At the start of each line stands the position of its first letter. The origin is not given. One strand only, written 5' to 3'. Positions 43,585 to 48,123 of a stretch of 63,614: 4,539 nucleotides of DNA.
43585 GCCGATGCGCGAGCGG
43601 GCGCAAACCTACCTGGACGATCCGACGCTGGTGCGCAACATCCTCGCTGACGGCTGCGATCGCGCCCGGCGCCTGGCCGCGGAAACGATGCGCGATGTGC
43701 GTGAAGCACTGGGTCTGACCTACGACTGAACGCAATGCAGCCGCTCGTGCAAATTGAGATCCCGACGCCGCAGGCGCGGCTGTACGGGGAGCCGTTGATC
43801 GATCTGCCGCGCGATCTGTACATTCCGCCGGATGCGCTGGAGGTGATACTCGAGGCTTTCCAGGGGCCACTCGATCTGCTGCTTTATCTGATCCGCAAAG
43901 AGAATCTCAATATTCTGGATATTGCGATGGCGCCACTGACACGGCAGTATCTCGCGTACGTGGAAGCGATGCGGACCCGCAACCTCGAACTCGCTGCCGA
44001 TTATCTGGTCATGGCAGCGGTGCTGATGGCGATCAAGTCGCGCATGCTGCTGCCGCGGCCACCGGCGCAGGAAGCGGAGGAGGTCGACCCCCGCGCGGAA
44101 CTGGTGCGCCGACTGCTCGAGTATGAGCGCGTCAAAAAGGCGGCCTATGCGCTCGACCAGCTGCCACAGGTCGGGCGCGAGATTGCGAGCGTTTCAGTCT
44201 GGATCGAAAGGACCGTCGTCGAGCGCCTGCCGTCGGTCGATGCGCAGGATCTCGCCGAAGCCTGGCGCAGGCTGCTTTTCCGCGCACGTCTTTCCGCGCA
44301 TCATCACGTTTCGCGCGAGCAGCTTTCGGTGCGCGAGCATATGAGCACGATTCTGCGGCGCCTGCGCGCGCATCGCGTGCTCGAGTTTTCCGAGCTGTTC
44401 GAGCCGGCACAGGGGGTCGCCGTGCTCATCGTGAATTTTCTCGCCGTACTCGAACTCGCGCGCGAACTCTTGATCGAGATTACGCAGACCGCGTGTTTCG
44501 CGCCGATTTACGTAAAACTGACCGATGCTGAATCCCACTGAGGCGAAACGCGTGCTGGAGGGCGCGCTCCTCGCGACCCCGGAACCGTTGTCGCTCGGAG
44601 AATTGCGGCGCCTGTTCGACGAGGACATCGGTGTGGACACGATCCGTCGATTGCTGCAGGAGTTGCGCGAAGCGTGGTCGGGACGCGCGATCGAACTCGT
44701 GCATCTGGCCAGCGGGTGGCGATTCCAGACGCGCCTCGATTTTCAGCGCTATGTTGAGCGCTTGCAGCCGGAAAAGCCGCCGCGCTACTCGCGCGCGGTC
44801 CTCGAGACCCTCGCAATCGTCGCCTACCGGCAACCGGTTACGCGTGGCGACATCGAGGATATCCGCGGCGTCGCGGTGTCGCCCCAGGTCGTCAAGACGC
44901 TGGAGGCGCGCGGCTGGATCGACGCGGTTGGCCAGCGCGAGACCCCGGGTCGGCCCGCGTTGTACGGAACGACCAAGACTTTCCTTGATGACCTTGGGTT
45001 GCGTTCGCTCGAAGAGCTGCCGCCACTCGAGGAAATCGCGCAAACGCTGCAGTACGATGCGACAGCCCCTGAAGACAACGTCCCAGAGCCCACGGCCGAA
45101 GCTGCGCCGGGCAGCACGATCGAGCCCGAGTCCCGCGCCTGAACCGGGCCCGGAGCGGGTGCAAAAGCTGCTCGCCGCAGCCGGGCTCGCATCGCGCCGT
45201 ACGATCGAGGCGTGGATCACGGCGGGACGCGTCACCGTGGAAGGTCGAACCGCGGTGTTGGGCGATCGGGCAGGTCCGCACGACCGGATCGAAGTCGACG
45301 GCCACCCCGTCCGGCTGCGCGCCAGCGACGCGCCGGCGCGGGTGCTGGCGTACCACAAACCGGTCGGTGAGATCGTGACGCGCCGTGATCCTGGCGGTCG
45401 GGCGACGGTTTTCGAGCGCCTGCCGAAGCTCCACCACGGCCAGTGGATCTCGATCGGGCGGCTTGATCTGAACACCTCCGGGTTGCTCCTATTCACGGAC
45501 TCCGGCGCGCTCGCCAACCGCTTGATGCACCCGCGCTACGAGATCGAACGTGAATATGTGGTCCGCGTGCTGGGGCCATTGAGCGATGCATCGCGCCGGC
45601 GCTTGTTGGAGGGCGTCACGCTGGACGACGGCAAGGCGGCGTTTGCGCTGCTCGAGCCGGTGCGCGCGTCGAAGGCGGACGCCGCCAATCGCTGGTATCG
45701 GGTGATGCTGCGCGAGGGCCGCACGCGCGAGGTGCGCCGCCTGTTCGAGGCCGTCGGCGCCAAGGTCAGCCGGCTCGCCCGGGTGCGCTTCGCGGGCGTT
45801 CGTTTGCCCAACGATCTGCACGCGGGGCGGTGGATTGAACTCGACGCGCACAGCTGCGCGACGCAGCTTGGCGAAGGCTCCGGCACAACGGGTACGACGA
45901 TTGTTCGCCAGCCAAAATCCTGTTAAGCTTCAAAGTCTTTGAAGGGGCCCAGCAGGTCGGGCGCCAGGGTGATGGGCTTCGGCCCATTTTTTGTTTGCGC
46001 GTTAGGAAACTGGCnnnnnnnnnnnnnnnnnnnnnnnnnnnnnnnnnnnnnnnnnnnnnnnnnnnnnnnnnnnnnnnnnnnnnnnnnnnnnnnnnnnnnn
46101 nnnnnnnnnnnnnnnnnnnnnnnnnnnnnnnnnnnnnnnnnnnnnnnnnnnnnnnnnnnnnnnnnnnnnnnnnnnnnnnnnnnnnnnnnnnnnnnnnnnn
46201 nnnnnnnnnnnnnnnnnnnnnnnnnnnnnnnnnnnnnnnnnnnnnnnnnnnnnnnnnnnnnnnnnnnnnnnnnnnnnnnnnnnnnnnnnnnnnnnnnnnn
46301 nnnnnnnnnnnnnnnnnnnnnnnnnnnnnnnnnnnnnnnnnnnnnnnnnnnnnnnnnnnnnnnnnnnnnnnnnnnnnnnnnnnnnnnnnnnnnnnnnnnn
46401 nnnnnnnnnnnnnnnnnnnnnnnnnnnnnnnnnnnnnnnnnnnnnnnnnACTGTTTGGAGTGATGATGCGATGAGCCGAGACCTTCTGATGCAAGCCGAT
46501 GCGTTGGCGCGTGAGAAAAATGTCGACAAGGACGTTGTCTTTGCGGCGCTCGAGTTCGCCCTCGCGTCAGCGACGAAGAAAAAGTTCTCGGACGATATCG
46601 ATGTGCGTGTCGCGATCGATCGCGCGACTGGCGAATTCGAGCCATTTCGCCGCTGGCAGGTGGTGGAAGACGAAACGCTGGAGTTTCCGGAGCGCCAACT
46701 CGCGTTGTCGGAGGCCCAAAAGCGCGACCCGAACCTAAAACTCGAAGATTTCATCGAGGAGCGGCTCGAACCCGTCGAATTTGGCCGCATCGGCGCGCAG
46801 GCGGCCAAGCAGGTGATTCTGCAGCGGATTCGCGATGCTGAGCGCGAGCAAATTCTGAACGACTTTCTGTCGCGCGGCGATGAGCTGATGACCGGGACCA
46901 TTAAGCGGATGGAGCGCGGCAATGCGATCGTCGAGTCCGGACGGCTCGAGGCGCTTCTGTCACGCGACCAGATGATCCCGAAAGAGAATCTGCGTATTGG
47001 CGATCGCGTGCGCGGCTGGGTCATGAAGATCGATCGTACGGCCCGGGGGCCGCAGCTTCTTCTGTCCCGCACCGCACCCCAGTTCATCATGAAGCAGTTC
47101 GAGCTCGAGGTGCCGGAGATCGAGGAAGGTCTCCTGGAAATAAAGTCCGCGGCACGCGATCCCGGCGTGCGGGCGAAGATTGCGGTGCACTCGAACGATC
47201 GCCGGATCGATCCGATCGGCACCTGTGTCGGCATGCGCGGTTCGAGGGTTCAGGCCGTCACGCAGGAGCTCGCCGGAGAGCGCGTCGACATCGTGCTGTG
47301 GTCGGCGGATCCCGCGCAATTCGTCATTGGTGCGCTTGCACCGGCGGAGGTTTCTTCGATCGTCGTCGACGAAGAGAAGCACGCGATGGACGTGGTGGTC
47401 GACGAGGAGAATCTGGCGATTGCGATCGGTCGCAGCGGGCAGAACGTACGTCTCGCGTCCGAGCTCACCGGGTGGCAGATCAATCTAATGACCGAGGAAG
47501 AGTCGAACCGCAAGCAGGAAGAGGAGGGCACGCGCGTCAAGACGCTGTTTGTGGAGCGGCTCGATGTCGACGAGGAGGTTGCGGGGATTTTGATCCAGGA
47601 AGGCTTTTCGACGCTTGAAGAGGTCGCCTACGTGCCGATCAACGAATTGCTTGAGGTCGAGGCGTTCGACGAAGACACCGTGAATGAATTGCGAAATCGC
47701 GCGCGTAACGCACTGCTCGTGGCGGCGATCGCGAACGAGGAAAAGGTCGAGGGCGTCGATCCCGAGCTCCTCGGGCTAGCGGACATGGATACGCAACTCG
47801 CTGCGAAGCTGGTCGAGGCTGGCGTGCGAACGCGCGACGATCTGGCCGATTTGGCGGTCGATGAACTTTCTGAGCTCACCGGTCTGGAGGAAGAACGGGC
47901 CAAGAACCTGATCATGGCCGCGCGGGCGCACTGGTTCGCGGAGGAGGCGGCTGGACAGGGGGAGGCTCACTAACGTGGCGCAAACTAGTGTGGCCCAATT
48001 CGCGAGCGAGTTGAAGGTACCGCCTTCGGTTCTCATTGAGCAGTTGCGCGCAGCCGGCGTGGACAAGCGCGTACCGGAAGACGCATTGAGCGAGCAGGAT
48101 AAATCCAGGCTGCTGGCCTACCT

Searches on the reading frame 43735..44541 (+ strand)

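Call 73: search_protein_families(library=pfam, proteins=[window:43735-44541:+], max_evalue=0.00001)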
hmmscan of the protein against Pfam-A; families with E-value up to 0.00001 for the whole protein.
window:43735-44541:+ (268 aa): 1 family
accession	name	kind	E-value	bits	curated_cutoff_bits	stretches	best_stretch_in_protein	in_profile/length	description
PF02616.19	SMC_ScpA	-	8.6e-30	104.9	24.6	1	52-262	1-231/232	Segregation and condensation protein ScpA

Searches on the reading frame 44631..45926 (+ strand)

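Call 73: search_protein_families(library=pfam, proteins=[window:44631-45926:+], max_evalue=0.00001)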
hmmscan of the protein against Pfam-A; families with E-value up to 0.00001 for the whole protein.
window:44631-45926:+ (431 aa): 2 families
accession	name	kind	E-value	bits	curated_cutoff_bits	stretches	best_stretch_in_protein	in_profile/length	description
PF00849.27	PseudoU_synth_2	-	1.9e-20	74.1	26.8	1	238-374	2-152/152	RNA pseudouridylate synthase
PF01479.30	S4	-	1.1e-07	31.9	22.8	1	175-220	1-48/48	S4 domain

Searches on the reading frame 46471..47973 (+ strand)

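Call 73: search_protein_families(library=pfam, proteins=[window:46471-47973:+], max_evalue=0.00001)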
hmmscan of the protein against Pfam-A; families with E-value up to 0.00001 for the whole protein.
window:46471-47973:+ (500 aa): 3 families
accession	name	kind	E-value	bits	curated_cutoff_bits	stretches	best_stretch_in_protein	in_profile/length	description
PF08529.16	NusA_N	-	3e-38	131.1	23.8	1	4-126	1-119/119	NusA N-terminal domain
PF13184.12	KH_5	-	5.4e-29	100.6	27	1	231-298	1-68/69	NusA-like KH domain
PF14520.12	HHH_5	-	7.6e-13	49.2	27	1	432-485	3-56/57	Helix-hairpin-helix domain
